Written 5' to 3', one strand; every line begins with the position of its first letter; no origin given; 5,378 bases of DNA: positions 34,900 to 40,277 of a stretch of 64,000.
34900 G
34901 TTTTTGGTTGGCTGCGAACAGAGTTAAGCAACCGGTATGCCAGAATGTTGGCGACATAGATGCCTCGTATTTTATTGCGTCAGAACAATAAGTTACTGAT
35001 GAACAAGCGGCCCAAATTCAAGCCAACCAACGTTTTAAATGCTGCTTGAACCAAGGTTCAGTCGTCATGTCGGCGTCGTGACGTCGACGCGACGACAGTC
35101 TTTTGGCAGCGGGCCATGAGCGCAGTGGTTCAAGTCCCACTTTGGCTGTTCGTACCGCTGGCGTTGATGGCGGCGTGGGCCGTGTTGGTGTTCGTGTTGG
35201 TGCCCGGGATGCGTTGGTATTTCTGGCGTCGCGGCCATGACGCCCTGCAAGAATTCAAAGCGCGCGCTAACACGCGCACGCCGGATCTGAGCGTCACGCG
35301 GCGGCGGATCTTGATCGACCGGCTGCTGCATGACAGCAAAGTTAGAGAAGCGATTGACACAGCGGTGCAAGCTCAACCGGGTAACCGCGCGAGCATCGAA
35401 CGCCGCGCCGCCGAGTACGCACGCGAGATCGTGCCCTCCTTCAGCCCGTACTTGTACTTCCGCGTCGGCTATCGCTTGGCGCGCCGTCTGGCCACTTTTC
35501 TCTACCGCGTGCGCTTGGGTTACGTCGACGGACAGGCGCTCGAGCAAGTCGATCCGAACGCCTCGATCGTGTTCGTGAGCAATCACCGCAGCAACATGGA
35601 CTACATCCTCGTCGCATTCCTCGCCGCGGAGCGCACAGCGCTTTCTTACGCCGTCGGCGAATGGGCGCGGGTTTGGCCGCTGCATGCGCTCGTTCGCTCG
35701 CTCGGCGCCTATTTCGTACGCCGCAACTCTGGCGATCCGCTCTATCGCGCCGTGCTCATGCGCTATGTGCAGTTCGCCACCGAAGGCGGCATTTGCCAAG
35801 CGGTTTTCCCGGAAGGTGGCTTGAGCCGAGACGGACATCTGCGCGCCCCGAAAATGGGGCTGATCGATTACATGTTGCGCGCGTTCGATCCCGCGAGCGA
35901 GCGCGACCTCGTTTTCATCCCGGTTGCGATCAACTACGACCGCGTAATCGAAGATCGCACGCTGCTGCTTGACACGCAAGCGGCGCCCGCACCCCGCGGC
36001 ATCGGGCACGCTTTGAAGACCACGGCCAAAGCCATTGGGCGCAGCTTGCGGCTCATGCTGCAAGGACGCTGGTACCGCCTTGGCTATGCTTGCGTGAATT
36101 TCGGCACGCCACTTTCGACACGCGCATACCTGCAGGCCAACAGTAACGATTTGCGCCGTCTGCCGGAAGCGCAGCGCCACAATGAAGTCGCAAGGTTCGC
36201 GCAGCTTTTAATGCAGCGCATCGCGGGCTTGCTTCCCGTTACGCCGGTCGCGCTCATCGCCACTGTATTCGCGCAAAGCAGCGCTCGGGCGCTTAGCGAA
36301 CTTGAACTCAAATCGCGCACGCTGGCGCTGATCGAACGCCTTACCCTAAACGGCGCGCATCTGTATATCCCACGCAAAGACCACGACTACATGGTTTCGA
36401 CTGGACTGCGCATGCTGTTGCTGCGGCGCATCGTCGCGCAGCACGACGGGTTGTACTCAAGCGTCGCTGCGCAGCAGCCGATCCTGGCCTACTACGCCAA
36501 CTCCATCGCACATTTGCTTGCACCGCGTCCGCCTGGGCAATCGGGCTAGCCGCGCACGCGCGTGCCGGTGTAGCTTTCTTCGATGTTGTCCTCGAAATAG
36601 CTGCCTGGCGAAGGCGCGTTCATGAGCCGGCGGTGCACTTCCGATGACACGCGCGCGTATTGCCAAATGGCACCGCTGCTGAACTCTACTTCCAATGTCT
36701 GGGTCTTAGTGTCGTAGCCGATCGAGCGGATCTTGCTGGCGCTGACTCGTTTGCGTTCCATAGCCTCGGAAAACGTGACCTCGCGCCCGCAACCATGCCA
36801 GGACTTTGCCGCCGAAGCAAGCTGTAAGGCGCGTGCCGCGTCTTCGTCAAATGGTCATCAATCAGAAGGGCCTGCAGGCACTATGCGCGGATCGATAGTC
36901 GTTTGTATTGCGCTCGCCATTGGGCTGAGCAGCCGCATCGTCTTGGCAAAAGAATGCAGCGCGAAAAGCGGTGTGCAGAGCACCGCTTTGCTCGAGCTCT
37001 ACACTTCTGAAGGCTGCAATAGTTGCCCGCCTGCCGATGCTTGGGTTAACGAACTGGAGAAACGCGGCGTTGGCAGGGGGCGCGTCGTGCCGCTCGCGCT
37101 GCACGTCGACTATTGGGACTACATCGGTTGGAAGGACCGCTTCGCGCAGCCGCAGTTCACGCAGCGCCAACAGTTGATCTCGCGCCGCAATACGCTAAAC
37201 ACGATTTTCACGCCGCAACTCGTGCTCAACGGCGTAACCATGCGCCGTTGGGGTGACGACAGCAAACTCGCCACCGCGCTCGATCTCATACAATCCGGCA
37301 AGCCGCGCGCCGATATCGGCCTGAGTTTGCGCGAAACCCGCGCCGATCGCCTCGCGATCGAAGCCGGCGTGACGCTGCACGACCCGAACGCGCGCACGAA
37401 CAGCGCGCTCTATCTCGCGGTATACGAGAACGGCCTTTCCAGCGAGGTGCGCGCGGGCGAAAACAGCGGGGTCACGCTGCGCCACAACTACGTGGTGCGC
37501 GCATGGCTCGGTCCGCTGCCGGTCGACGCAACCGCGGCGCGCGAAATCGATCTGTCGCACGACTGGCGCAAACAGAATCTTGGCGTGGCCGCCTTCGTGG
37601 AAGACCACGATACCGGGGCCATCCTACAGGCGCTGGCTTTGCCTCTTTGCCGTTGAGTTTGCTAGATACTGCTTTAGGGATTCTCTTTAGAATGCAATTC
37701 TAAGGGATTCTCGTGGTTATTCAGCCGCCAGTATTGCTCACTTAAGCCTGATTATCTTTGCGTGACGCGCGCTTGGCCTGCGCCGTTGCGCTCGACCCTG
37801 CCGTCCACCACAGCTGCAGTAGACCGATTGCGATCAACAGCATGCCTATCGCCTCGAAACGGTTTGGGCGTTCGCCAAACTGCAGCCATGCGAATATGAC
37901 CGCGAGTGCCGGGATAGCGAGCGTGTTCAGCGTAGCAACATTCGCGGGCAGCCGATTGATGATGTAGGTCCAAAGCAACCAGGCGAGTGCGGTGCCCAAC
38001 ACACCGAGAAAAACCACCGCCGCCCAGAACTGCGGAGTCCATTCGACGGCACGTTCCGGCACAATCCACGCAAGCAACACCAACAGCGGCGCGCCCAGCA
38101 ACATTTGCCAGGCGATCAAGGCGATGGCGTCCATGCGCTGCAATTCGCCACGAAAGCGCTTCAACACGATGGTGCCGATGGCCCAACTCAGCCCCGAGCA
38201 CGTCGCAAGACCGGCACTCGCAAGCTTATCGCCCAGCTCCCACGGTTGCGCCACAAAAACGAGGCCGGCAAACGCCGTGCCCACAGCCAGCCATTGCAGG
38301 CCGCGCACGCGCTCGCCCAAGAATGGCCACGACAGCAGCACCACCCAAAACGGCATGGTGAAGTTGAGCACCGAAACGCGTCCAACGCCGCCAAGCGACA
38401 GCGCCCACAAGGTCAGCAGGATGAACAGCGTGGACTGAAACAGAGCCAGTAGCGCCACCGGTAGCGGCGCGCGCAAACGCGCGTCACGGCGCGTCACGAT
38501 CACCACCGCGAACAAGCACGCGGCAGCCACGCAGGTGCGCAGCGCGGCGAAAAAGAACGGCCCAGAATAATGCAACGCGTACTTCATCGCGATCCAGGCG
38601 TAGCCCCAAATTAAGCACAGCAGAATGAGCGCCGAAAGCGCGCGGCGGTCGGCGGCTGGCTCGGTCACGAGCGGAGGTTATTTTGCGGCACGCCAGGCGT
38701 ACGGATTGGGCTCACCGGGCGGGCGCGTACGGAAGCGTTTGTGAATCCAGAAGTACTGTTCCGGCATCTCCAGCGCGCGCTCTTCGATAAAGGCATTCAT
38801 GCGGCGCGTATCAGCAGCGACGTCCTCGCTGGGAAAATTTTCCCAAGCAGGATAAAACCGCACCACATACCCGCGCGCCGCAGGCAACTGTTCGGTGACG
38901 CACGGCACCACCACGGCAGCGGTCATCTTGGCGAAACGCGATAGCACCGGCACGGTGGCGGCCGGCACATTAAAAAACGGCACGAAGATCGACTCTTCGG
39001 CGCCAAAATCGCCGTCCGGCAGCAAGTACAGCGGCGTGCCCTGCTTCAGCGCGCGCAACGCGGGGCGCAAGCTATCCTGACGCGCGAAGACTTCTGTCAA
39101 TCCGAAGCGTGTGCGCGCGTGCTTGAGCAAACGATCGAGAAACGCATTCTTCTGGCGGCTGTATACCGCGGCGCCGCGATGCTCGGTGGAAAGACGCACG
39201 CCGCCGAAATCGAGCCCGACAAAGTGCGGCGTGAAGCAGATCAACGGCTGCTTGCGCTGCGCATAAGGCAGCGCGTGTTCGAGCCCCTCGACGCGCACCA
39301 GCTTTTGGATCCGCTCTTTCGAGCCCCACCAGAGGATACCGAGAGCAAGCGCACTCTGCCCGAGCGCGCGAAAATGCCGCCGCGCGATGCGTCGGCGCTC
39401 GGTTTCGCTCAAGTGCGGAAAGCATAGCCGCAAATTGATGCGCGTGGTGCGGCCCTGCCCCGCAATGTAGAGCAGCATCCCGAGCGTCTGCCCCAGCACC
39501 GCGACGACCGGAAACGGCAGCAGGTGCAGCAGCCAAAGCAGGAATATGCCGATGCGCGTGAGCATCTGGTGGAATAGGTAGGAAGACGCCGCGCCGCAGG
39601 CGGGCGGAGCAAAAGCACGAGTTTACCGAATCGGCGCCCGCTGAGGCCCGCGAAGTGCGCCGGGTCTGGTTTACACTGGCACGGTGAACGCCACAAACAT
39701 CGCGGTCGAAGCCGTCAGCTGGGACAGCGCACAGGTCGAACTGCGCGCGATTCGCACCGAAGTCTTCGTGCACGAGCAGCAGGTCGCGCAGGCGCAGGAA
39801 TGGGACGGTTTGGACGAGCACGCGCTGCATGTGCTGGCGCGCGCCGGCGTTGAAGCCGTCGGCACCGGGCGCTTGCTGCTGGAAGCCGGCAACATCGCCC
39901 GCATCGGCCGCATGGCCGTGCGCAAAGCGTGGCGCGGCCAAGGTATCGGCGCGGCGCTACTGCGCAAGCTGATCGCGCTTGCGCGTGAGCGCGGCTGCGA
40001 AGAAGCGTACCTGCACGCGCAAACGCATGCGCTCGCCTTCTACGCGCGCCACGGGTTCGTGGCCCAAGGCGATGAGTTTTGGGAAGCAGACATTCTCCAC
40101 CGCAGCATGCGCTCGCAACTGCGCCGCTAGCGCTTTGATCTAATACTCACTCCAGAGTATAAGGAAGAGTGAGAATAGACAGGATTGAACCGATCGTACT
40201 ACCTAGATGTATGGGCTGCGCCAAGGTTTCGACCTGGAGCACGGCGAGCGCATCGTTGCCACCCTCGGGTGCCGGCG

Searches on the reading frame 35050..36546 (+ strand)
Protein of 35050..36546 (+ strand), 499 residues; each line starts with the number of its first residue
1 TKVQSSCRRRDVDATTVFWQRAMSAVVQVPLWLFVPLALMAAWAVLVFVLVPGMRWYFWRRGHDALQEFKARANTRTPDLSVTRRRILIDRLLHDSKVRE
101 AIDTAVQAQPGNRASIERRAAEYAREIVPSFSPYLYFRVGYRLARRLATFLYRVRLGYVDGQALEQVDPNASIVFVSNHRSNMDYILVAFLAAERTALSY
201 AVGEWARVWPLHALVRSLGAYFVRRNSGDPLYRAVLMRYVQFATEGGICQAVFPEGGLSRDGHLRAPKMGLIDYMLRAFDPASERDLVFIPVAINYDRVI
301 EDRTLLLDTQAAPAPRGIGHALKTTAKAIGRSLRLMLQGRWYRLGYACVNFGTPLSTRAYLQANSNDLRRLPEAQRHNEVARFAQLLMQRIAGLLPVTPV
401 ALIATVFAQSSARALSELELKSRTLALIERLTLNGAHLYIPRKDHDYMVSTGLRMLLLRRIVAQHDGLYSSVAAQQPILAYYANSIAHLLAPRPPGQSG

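Call 29: search_protein_families(library=pfam, proteins=[window:35050-36546:+], max_evalue=0.00001)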
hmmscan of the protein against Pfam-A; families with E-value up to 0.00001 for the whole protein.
window:35050-36546:+ (499 aa): 2 families
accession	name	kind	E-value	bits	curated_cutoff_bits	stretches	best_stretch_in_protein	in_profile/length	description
PF19277.4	GPAT_C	-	4.2e-21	76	25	1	342-492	28-187/344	Glycerol-3-phosphate acyltransferase C-terminal region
PF01553.26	Acyltransferase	-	1.4e-16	60.9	23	1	164-294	7-131/132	Acyltransferase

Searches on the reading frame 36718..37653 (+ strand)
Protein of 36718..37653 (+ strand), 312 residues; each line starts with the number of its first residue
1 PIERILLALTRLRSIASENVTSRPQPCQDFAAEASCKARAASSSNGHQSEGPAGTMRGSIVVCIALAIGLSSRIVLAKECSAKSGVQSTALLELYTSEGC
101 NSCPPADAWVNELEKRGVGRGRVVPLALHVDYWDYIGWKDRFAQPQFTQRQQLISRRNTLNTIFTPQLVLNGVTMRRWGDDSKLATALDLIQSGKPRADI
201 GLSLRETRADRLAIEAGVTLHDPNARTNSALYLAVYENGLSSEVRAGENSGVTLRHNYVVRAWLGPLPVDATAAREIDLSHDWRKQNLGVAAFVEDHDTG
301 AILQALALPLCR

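Call 29: search_protein_families(library=pfam, proteins=[window:36718-37653:+], max_evalue=0.00001)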
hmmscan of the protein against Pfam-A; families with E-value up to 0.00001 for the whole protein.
window:36718-37653:+ (312 aa): 1 family
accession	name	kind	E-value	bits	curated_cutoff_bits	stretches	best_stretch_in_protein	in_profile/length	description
PF06764.17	DUF1223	-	2.3e-55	188.2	30.7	1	91-294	1-201/202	Protein of unknown function (DUF1223)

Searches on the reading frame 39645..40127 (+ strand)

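Call 30: search_protein_families(library=pfam, proteins=[window:39645-40127:+], max_evalue=0.00001)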
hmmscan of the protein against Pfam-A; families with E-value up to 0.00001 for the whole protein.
window:39645-40127:+ (161 aa): 3 families
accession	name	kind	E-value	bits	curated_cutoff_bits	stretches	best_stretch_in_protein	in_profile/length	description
PF00583.31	Acetyltransf_1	-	2e-18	67.2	20.7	1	42-138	15-116/116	Acetyltransferase (GNAT) family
PF13673.13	Acetyltransf_10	-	8.6e-18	65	23.6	1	39-157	11-126/128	Acetyltransferase (GNAT) domain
PF13508.13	Acetyltransf_7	-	1.7e-15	57.6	27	1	62-139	5-83/84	Acetyltransferase (GNAT) domain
